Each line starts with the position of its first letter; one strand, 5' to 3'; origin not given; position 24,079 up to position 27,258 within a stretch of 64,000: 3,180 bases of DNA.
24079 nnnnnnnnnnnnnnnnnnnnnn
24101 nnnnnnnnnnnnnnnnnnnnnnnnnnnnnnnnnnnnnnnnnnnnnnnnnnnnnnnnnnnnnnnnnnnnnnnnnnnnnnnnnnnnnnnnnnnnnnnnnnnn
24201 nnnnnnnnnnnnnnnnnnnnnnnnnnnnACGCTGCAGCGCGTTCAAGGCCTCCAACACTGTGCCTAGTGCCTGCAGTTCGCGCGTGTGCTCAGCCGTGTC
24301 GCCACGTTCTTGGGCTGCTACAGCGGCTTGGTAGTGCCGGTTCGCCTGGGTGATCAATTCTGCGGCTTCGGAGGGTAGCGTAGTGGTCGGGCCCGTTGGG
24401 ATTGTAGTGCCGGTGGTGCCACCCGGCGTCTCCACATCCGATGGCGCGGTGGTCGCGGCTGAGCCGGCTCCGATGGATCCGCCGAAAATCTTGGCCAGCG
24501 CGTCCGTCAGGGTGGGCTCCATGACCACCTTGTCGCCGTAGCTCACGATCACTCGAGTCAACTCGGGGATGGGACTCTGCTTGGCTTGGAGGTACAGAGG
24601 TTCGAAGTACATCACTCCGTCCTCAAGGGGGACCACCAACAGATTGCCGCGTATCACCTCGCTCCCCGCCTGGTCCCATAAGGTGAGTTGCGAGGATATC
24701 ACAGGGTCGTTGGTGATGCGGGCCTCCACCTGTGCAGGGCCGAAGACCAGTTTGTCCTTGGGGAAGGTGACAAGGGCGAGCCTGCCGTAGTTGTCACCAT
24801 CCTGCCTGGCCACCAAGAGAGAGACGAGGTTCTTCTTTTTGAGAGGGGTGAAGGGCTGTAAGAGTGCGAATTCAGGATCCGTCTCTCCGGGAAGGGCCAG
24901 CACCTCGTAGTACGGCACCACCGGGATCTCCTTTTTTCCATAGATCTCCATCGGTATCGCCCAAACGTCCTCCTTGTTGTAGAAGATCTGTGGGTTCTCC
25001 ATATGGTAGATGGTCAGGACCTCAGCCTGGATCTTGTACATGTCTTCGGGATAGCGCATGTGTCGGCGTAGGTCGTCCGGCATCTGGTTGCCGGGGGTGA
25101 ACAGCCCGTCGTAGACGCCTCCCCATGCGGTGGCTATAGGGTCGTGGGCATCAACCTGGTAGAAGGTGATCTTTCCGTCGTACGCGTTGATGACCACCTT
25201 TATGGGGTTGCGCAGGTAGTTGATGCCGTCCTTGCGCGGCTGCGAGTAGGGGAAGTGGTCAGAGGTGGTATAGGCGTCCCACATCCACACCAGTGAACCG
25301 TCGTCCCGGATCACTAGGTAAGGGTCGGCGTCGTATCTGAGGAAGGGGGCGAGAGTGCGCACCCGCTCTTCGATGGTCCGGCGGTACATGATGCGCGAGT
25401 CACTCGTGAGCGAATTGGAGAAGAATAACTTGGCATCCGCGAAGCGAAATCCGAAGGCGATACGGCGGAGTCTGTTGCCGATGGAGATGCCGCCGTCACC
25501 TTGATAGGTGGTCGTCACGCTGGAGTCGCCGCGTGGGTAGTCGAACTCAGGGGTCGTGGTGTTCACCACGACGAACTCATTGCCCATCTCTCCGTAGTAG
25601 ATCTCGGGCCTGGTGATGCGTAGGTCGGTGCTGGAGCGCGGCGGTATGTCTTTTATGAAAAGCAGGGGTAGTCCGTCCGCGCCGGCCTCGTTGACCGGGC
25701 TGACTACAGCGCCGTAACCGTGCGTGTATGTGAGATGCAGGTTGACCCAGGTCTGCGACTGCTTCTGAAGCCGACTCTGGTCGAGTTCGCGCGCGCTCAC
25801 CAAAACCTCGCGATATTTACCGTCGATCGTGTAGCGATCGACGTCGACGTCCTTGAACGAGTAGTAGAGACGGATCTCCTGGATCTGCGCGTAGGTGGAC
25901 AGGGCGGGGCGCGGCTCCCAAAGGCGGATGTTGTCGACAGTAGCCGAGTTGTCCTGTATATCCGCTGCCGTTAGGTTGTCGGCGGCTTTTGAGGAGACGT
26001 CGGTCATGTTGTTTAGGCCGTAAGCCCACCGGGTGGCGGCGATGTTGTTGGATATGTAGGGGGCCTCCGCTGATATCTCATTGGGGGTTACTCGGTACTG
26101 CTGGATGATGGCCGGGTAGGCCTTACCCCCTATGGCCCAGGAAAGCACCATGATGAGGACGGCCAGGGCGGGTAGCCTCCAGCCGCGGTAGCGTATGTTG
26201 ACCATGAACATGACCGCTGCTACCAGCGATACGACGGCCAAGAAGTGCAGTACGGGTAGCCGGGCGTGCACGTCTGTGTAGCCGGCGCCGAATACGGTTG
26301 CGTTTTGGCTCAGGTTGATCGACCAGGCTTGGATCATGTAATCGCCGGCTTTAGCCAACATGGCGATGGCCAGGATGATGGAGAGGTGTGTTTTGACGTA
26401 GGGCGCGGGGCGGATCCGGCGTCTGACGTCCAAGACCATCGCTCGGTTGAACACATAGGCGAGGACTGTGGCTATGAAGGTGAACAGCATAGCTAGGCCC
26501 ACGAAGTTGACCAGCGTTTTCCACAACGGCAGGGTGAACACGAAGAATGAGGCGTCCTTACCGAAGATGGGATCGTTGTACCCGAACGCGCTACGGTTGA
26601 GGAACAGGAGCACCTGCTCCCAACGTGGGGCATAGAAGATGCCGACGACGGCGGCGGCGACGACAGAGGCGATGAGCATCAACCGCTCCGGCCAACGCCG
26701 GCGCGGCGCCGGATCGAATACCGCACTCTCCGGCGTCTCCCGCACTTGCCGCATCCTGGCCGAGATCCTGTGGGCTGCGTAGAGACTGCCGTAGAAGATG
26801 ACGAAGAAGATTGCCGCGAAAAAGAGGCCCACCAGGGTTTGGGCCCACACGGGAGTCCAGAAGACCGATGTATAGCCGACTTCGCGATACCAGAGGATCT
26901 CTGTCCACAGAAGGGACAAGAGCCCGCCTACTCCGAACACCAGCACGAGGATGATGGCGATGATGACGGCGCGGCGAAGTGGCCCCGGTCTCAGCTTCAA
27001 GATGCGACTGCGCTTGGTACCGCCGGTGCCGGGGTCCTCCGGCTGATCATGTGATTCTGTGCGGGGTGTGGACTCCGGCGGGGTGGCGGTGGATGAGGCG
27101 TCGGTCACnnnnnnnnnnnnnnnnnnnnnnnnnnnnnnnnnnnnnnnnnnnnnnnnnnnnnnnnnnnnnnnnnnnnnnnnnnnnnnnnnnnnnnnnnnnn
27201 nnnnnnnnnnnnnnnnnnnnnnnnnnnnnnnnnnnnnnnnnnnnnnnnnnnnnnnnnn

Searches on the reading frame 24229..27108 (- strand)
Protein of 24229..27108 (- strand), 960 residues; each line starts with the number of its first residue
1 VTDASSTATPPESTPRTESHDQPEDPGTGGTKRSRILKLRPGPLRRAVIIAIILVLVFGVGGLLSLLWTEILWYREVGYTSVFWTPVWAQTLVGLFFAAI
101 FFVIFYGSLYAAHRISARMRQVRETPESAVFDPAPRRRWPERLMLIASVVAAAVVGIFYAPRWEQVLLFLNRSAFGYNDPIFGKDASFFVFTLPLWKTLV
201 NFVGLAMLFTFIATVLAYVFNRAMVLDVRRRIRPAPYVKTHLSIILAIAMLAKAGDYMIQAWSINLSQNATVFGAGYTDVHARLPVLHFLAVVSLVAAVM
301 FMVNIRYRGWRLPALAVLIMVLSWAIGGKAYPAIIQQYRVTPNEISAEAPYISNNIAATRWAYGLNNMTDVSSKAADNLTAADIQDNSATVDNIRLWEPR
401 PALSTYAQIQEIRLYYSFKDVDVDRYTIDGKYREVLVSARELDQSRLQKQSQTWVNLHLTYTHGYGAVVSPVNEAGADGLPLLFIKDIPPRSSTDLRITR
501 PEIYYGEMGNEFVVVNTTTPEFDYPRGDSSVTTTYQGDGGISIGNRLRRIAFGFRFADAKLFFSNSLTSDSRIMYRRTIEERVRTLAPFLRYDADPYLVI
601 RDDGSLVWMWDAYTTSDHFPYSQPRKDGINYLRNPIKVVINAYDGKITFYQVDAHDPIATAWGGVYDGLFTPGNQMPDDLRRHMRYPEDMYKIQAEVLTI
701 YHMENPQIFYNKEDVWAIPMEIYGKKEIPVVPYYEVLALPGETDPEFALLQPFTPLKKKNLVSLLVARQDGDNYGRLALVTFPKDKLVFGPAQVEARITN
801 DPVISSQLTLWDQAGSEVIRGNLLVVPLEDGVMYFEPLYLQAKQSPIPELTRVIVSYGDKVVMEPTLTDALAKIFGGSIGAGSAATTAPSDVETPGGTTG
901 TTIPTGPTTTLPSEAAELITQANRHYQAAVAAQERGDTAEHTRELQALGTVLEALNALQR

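Call 92: search_protein_families(library=pfam, proteins=[window:24229-27108:-], max_evalue=0.001)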
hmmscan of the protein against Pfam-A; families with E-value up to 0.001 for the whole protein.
window:24229-27108:- (960 aa): 1 family
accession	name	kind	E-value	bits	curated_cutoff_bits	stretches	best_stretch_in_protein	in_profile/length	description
PF03699.18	UPF0182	-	5.8e-288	957.7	27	1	48-811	2-770/770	Uncharacterised protein family (UPF0182)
